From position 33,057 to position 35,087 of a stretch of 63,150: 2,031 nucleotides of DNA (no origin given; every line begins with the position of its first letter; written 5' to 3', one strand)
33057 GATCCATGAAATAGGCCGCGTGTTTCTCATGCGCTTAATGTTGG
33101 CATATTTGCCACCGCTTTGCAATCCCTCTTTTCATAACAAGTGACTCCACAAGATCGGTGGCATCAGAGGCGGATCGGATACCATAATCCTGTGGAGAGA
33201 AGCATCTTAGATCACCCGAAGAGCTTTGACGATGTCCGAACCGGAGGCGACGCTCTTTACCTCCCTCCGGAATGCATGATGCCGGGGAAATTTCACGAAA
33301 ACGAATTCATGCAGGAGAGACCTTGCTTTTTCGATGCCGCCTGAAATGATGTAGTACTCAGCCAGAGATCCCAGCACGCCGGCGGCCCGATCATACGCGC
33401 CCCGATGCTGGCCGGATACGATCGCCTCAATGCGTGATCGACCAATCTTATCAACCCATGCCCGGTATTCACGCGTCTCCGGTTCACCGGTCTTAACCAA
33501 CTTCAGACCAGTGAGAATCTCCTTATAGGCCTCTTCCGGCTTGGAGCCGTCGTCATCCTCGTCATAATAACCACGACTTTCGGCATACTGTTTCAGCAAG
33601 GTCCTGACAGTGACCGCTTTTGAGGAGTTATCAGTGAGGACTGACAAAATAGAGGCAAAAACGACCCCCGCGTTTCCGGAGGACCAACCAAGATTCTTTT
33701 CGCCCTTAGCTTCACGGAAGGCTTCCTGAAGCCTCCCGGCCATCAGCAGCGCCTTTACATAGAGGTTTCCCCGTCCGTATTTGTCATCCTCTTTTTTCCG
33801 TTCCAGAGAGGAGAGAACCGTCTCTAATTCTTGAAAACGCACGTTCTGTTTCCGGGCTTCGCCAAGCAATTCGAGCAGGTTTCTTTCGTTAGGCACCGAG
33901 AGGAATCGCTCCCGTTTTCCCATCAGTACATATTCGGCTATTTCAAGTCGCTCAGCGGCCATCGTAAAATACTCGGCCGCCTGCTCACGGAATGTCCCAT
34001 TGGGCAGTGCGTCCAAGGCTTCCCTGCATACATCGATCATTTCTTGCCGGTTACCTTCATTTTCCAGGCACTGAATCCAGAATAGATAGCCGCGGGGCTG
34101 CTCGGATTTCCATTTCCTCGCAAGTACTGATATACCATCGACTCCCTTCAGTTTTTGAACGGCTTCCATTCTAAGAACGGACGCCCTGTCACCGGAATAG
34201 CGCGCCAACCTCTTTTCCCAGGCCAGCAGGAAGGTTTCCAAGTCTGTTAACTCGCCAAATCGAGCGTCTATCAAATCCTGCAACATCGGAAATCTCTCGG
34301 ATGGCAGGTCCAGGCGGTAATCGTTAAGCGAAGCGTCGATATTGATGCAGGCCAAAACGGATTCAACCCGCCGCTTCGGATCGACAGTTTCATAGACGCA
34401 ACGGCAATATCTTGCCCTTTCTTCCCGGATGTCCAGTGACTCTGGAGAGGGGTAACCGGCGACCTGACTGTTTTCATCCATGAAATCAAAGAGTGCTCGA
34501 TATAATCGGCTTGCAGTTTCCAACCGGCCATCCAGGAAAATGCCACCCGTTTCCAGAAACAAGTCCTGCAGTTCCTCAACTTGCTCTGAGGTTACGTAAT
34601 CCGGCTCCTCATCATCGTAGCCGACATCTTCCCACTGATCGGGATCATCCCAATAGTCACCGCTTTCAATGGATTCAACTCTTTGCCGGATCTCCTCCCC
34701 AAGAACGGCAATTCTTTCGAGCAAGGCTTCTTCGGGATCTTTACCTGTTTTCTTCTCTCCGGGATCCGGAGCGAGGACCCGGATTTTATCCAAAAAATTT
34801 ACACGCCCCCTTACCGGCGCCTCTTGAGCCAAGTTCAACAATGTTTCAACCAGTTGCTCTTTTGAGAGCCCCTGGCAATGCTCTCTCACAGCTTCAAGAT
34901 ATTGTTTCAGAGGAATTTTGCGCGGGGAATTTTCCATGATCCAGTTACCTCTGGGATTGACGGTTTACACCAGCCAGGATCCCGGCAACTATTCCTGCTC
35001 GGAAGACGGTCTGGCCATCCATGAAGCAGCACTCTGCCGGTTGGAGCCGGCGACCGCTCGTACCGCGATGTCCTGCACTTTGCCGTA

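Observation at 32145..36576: Integrase-less 4.3-kb islet bounded by a 31-bp direct repeat of the tRNA-Leu(GAG) 3' end, carrying two uncharacterised proteins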

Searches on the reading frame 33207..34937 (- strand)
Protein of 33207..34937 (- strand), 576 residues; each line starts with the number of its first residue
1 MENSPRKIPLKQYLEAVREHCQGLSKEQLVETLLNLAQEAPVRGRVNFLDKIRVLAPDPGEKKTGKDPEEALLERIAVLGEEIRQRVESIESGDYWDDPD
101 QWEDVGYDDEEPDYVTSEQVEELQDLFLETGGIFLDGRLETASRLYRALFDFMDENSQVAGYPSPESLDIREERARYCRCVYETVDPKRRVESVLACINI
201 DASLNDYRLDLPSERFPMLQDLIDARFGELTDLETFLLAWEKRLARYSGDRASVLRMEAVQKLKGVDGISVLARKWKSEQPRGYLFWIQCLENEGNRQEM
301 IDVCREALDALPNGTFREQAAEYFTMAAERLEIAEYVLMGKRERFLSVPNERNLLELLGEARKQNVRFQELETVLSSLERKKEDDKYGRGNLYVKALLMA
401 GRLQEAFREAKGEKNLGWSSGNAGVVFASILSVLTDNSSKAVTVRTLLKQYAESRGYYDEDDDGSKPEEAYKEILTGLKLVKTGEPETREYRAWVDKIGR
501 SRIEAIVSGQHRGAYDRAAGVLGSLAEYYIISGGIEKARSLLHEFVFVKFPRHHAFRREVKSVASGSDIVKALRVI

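Call 7: search_protein_families(library=pfam, proteins=[window:33207-34937:-], max_evalue=0.01)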
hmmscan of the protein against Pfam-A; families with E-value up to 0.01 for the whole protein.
window:33207-34937:- (576 aa): 1 family
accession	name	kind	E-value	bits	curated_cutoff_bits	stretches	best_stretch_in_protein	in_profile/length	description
PF13428.12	TPR_14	-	0.0011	19.9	23.5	0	281-318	1-39/44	Tetratricopeptide repeat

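Call 8: search_protein_families(library=padloc, proteins=[window:33207-34937:-], max_evalue=0.1)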
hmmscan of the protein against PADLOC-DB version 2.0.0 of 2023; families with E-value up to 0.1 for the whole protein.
window:33207-34937:- (576 aa): 0 families

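Call 9: search_protein_families(library=ncbifam, proteins=[window:33207-34937:-], max_evalue=0.1)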
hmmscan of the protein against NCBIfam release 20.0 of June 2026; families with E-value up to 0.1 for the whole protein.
window:33207-34937:- (576 aa): 1 family
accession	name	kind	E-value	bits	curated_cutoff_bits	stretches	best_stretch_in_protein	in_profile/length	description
NF052415.1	T3SS_chap_SctY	equivalog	0.082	13.4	70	0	350-417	4-70/106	type III secretion apparatus assembly chaperone SctY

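Call 10: search_protein_families(library=phrogs, proteins=[window:33207-34937:-], max_evalue=0.1)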
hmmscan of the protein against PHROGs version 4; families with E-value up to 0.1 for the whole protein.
window:33207-34937:- (576 aa): 0 families

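Call 11: search_solved_structures(query=window:33207-34937:-, max_evalue=1)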
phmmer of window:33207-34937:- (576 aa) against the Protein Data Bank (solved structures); distinct sequences matched with E-value up to 1: 0.

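Call 12: find_homologous_proteins(query=window:33207-34937:-)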
Query window:33207-34937:- (576 aa): 122 proteins with E <= 0.001 among 8000 candidates; the best 120 are listed.
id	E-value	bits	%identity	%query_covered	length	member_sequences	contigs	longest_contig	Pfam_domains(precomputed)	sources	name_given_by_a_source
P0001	0.0e+0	1282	100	100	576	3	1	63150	-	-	-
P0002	4.6e-283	958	76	100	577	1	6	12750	-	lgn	-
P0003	2.2e-242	824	68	99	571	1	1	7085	-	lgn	-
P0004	1.5e-236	805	65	100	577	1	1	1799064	-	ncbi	ncbi:MAG: hypothetical protein AB9866_24335 [Syntrophobacteraceae bacterium]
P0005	1.8e-234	798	64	100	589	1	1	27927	-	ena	-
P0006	7.8e-227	773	61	100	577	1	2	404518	-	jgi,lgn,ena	jgi:hypothetical protein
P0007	2.8e-222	758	60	100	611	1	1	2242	-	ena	-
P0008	6.1e-219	747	61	100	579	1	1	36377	-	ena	-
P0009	8.3e-217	740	61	100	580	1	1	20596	-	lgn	-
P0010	9.4e-212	723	62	100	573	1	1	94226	-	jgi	jgi:hypothetical protein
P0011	2.7e-209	715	58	100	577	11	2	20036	-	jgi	-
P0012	3.1e-204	698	58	100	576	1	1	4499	-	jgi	jgi:hypothetical protein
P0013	1.7e-201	689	74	73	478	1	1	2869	-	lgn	-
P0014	8.6e-194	664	56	99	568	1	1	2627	-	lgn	-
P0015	6.0e-190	651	55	100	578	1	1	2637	-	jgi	jgi:hypothetical protein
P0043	8.8e-147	508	45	98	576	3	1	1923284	-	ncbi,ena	-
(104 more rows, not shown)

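Call 14: find_encoding_contigs(protein=P0004, flank=8000, max_places=2)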
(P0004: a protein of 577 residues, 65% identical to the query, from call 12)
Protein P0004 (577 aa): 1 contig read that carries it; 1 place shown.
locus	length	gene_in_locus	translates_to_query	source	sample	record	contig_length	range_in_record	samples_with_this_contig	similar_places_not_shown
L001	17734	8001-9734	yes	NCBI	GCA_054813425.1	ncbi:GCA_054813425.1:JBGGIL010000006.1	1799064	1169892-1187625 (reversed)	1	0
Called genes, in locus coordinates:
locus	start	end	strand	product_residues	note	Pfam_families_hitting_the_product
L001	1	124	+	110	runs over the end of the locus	PF13744:HTH_37 (weak)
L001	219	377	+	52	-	PF04365:BrnT_toxin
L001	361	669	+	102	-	PF14384:BrnA_antitoxin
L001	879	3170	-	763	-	PF00672:HAMP, PF00989:PAS, PF08447:PAS_3, PF08448:PAS_4, PF13188:PAS_8, PF13426:PAS_9, PF00512:HisKA, PF02518:HATPase_c, +2 more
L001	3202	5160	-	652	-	PF04392:ABC_sub_bind, PF16800:Endopep_inhib (faint), PF04392:ABC_sub_bind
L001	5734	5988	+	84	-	PF07704:PSK_trans_fac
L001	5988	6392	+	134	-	PF01850:PIN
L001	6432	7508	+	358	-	-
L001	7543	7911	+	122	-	-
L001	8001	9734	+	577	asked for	-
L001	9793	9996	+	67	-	-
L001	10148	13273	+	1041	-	PF09565:RE_NgoFVII, PF13091:PLDc_2, PF00270:DEAD, PF04851:ResIII, PF00271:Helicase_C (weak), PF11907:DUF3427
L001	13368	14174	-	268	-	PF00266:Aminotran_5, PF01041:DegT_DnrJ_EryC1 (weak)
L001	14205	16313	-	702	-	PF12867:DinB_2, PF03781:FGE-sulfatase, PF13489:Methyltransf_23 (weak), PF08241:Methyltransf_11 (weak), PF08242:Methyltransf_12, PF13649:Methyltransf_25 (faint), PF13847:Methyltransf_31 (faint)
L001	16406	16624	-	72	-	-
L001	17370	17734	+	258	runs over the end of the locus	PF00106:adh_short, PF08659:KR, PF23441:SDR, PF13561:adh_short_C2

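Call 15: find_encoding_contigs(protein=P0043, flank=8000, max_places=2)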
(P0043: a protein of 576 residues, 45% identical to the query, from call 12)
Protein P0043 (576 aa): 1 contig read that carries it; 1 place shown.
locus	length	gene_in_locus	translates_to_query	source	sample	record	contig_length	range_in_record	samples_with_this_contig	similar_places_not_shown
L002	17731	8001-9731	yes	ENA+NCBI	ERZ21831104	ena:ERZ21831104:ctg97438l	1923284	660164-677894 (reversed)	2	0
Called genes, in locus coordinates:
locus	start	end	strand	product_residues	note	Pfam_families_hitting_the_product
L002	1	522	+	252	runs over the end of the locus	PF07505:DUF5131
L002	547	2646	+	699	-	PF12161:HsdM_N, PF02384:N6_Mtase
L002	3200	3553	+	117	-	PF06250:YhcG_C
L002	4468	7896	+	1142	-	PF04313:HSDR_N, PF04851:ResIII, PF18766:SWI2_SNF2, PF22679:T1R_D3-like, PF11867:T1RH-like_C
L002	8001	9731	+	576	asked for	-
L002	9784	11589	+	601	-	PF02771:Acyl-CoA_dh_N (weak), PF02770:Acyl-CoA_dh_M, PF00441:Acyl-CoA_dh_1, PF22924:ACOX_C_alpha1 (weak), PF12806:Acyl-CoA_dh_C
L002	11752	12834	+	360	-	PF04551:GcpE, PF26540:GcpE_C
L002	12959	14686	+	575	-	PF00587:tRNA-synt_2b, PF04073:tRNA_edit, PF03129:HGTP_anticodon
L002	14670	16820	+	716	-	PF01966:HD, PF13328:HD_4, PF04607:RelA_SpoT, PF02824:TGS, PF19296:RelA_AH, PF28438:RelA_RIS, PF01842:ACT, PF13291:ACT_4, +1 more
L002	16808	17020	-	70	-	PF00830:Ribosomal_L28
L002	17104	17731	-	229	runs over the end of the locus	PF00027:cNMP_binding, PF13545:HTH_Crp_2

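Call 17: find_related_loci(query=A1, collection=genome_contigs, flank=10000)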
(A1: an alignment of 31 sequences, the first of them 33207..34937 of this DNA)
Query A1 (576 aa) in genome_contigs; peptide patterns used: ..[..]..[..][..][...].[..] (x = any residue, [..] = any of these).
165 stretches matched a pattern; 45 encode a relative of the query (tblastn E <= 1e-3); 45 distinct loci.
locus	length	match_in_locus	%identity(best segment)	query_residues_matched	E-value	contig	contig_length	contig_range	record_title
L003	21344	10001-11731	66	1-576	0e+0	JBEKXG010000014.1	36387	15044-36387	MAG: Syntrophobacteraceae bacterium isolate SPRUCE 646 SPRUCE_646_14, whole genome shotgun sequence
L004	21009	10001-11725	56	1-576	0e+0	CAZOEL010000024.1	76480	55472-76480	MAG TPA_asm: uncultured Syntrophobacteraceae bacterium isolate binchicken_co269_257 genome assembly, contig: NODE_309_le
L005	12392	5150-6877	54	1-576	0e+0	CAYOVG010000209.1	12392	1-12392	MAG TPA_asm: uncultured Syntrophobacteraceae bacterium isolate binchicken_co168_41 genome assembly, contig: NODE_8737_le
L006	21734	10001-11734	52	1-576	0e+0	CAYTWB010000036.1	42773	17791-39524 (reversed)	MAG TPA_asm: uncultured Syntrophobacteraceae bacterium isolate SRP239243_co2_425 genome assembly, contig: NODE_1171_leng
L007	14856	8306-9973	50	1-575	1e-171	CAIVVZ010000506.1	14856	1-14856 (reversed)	MAG: uncultured Desulfobacteraceae bacterium isolate AlinenLipids_bin-9448 genome assembly, contig: bin-9448:506/658, wh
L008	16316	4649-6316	50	1-575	8e-169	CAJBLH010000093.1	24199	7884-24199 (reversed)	MAG: uncultured Desulfobacteraceae bacterium isolate Loc090721-6m_bin-047 genome assembly, contig: bin-047:093/315, whol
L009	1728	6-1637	51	8-567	4e-180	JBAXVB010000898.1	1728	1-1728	MAG: Deltaproteobacteria bacterium isolate ELA676 MAG676_898, whole genome shotgun sequence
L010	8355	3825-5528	46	7-571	3e-154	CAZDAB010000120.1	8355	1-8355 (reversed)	MAG TPA_asm: uncultured Desulfobacteraceae bacterium isolate binchicken_co89_303 genome assembly, contig: NODE_17716_len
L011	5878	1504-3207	47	7-571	7e-155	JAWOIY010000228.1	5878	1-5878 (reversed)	MAG: Desulfobacterales bacterium isolate CWP6-1.bin.108 k191_2310555, whole genome shotgun sequence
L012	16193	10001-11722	45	4-576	1e-152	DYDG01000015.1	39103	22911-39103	MAG TPA_asm: Marinifilum sp. isolate IMS_BF-2 NODE_141_length_39122_cov_9.12049, whole genome shotgun sequence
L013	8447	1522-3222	45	7-571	9e-152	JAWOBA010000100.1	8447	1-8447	MAG: Desulfatiglandales bacterium isolate BLK2-2.bin.228 k191_2536188, whole genome shotgun sequence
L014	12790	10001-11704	45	7-571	1e-151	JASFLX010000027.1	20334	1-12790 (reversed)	MAG: Desulfobacterales bacterium isolate D0817M20remetaG_Bin_243 D0817M20remetaG_FD_scaffold_277_c1, whole genome shotgu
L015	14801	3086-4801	45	8-576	4e-147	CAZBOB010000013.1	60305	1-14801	MAG TPA_asm: uncultured Desulfobacteraceae bacterium isolate binchicken_co34_357 genome assembly, contig: NODE_606_lengt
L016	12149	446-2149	44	7-571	8e-147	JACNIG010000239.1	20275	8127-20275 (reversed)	MAG: Candidatus Desulfatibia vada NIOZ-UU_NODE_3222_length_20275_cov_41.4882, whole genome shotgun sequence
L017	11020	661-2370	43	7-572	1e-146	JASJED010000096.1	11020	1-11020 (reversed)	MAG: Desulfobacterales bacterium isolate MO_202.B25 MO_202.c_1092, whole genome shotgun sequence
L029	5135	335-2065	40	1-573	3e-116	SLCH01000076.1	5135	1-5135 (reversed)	MAG: Syntrophobacteraceae bacterium isolate CSSed162cmB_493R1 CSSed16-2cmB-84570, whole genome shotgun sequence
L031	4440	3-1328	45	134-573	3e-112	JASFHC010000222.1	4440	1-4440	MAG: Desulfobacterales bacterium isolate D0608M02metaG_Bin_359 D0608M02metaG_FD_scaffold_2813_c1, whole genome shotgun s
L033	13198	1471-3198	37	2-573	5e-108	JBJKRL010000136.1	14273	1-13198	MAG: Desulfocapsaceae bacterium isolate Bin_58 S1Ck127_3566305_flag_0_multi_10.0000_len_14273, whole genome shotgun sequ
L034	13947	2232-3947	39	7-573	4e-107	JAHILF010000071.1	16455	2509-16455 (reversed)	MAG: Proteobacteria bacterium isolate KR13_N2.mb.116 KR13_N2.mb.116_k141_146931, whole genome shotgun sequence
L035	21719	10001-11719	40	8-573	2e-106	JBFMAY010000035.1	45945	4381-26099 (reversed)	MAG: Thermodesulfobacteriota bacterium isolate MAG150 MAG150_35, whole genome shotgun sequence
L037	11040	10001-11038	44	10-354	8e-87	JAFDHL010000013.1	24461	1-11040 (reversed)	MAG: Deltaproteobacteria bacterium isolate Meg22_1214_Bin_234 Meg22_1214_Bin_234_scaffold_6225, whole genome shotgun seq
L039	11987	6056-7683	47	7-571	4e-118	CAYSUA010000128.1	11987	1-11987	MAG TPA_asm: uncultured Desulfobacteraceae bacterium isolate SRP200020_co7_102 genome assembly, contig: NODE_3805_length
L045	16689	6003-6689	41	8-236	1e-40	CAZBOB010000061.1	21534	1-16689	MAG TPA_asm: uncultured Desulfobacteraceae bacterium isolate binchicken_co34_357 genome assembly, contig: NODE_3773_leng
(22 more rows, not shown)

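Call 24: search_protein_families(library=pfam, proteins=[L045:3391-5724:-, L039:2170-3276:-, L031:1365-1817:+, L037:8389-9483:+, L035:8969-9940:+, L035:15560-18139:+, L033:463-1308:+, L034:6210-6698:+, L029:4060-5135:+, L001:6432-7508:+], max_evalue=0.001)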
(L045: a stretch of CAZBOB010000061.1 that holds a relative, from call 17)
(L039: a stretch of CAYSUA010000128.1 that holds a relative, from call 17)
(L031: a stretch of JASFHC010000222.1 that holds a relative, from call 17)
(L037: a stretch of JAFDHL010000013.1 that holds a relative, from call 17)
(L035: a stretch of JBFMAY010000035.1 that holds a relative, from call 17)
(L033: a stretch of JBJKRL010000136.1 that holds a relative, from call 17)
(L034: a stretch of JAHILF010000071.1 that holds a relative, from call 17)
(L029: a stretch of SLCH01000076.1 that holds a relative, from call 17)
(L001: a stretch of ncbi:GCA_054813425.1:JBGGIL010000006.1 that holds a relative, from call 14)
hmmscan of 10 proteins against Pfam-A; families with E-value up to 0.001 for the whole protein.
L045:3391-5724:- (777 aa): 4 families
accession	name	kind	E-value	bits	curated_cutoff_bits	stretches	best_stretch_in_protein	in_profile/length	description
PF00176.29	SNF2-rel_dom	-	3e-36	125.5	24.9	1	263-510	2-252/290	SNF2-related domain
PF00271.37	Helicase_C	-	4.9e-24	85.1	23.5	1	568-674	2-110/110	Helicase conserved C-terminal domain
PF04851.21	ResIII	-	1.3e-14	54.9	22.5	1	262-412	7-163/164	Type III restriction enzyme, res subunit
PF00270.35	DEAD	-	9.4e-09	35.7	26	1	263-416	4-164/167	DEAD/DEAH box helicase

L039:2170-3276:- (368 aa): 0 families

L031:1365-1817:+ (150 aa): 0 families

L037:8389-9483:+ (364 aa): 4 families
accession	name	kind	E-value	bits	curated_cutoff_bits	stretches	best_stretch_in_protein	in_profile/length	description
PF01381.28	HTH_3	-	1.8e-11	44.4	23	1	22-71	1-50/55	Helix-turn-helix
PF06114.19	Peptidase_M78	-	1.5e-09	38.2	22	1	233-334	15-118/123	IrrE N-terminal-like domain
PF13560.12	HTH_31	-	1.3e-06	29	27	1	19-74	3-59/64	Helix-turn-helix domain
PF13443.12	HTH_26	-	2e-05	25.2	22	1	22-64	2-45/63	Cro/C1-type HTH DNA-binding domain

L035:8969-9940:+ (323 aa): 3 families
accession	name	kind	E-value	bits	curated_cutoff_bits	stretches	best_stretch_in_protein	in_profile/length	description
PF25583.1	WCX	-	4.8e-18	65.7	23.9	1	242-319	2-76/76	WCX domain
PF13280.12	WYL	-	2e-17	63.4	21.8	1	145-211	3-69/70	WYL domain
PF08279.18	HTH_11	-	9.1e-05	22.7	25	1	27-63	20-54/55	HTH domain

L035:15560-18139:+ (859 aa): 7 families
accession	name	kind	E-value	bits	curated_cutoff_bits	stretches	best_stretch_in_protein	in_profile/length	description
PF22590.2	Cas3-like_C_2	-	4.2e-15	56.4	27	1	537-633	3-104/106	CRISPR-associated nuclease/helicase Cas3, C-terminal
PF00270.35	DEAD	-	1.1e-11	45.2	26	1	315-475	18-161/167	DEAD/DEAH box helicase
PF00271.37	Helicase_C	-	2.1e-07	31.6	23.5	1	532-634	11-110/110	Helicase conserved C-terminal domain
PF04851.21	ResIII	-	9.6e-07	29.3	22.5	1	300-446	20-139/164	Type III restriction enzyme, res subunit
PF18019.7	Cas3_HD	-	8.7e-06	26.3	23.1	1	68-149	57-130/207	Cas3, HD domain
PF01966.28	HD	-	0.00013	22.7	22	0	46-137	3-76/116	HD domain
PF13401.12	AAA_22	-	0.00024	21.8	27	0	310-472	4-123/130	AAA domain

L033:463-1308:+ (281 aa): 3 families
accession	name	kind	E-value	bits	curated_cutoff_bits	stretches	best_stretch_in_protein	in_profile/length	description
PF13432.12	TPR_16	-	5e-07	30.5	32.7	1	125-179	4-58/65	Tetratricopeptide repeat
PF07719.23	TPR_2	-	0.00032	21.1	27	0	154-183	3-32/34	Tetratricopeptide repeat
PF13428.12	TPR_14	-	0.00048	21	23.5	0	124-161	7-44/44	Tetratricopeptide repeat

L034:6210-6698:+ (162 aa): 1 family
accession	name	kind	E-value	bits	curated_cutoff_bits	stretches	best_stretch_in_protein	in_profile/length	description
PF05635.17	23S_rRNA_IVP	-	3e-36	124.3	33.8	1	20-124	1-105/106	23S rRNA-intervening sequence protein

L029:4060-5135:+ (358 aa): 2 families
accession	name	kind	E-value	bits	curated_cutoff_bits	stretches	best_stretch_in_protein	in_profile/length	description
PF00149.33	Metallophos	-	9.1e-13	49.5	21.5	1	9-203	3-190/191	Calcineurin-like phosphoesterase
PF12850.12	Metallophos_2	-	0.00031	21.2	27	0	56-223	27-139/154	Calcineurin-like phosphoesterase superfamily domain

L001:6432-7508:+ (358 aa): 0 families

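Call 29: find_encoding_contigs(protein=P0008, flank=10000, max_places=2)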
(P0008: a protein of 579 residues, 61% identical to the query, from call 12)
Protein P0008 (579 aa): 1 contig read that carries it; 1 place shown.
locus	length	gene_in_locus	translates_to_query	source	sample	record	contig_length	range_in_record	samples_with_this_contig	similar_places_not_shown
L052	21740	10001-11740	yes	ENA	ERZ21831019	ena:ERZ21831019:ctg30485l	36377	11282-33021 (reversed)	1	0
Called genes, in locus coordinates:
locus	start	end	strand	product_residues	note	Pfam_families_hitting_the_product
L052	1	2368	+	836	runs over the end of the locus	PF02689:Herpes_Helicase (faint), PF05970:PIF1, PF13245:AAA_19, PF13401:AAA_22 (faint), PF13604:AAA_30, PF13538:UvrD_C_2 (weak), PF00570:HRDC, PF14493:HTH_40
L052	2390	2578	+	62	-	-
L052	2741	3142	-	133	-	PF01042:Ribonuc_L-PSP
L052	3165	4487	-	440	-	PF03972:MmgE_PrpD_N, PF19305:MmgE_PrpD_C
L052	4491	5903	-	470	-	PF03553:Na_H_antiporter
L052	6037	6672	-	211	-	PF08348:PAS_6, PF13309:HTH_22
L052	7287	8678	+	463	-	PF13428:TPR_14 (faint), PF00515:TPR_1 (faint), PF07719:TPR_2 (faint), PF13176:TPR_7 (faint), PF13374:TPR_10 (faint), PF13424:TPR_12 (faint), PF13432:TPR_16 (faint), PF14559:TPR_19 (faint), +1 more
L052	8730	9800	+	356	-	-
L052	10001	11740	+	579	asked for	-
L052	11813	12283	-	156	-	-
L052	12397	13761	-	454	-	PF03975:CheD, PF08668:HDOD, PF01966:HD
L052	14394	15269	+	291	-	PF01430:HSP33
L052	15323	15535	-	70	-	-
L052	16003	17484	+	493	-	PF13185:GAF_2, PF00989:PAS (weak), PF08448:PAS_4, PF13188:PAS_8 (faint), PF13426:PAS_9 (faint)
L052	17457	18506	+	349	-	PF01590:GAF, PF13185:GAF_2, PF13492:GAF_3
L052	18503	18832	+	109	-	PF00989:PAS (weak)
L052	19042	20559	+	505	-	PF13426:PAS_9 (weak), PF00989:PAS, PF08448:PAS_4, PF13426:PAS_9, PF00989:PAS, PF13188:PAS_8, PF08448:PAS_4, PF13426:PAS_9, +4 more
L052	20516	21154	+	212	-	PF02518:HATPase_c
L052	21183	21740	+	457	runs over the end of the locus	PF00072:Response_reg, PF00158:Sigma54_activat, PF14532:Sigma54_activ_2, PF07728:AAA_5 (weak), PF25601:AAA_lid_14, PF02954:HTH_8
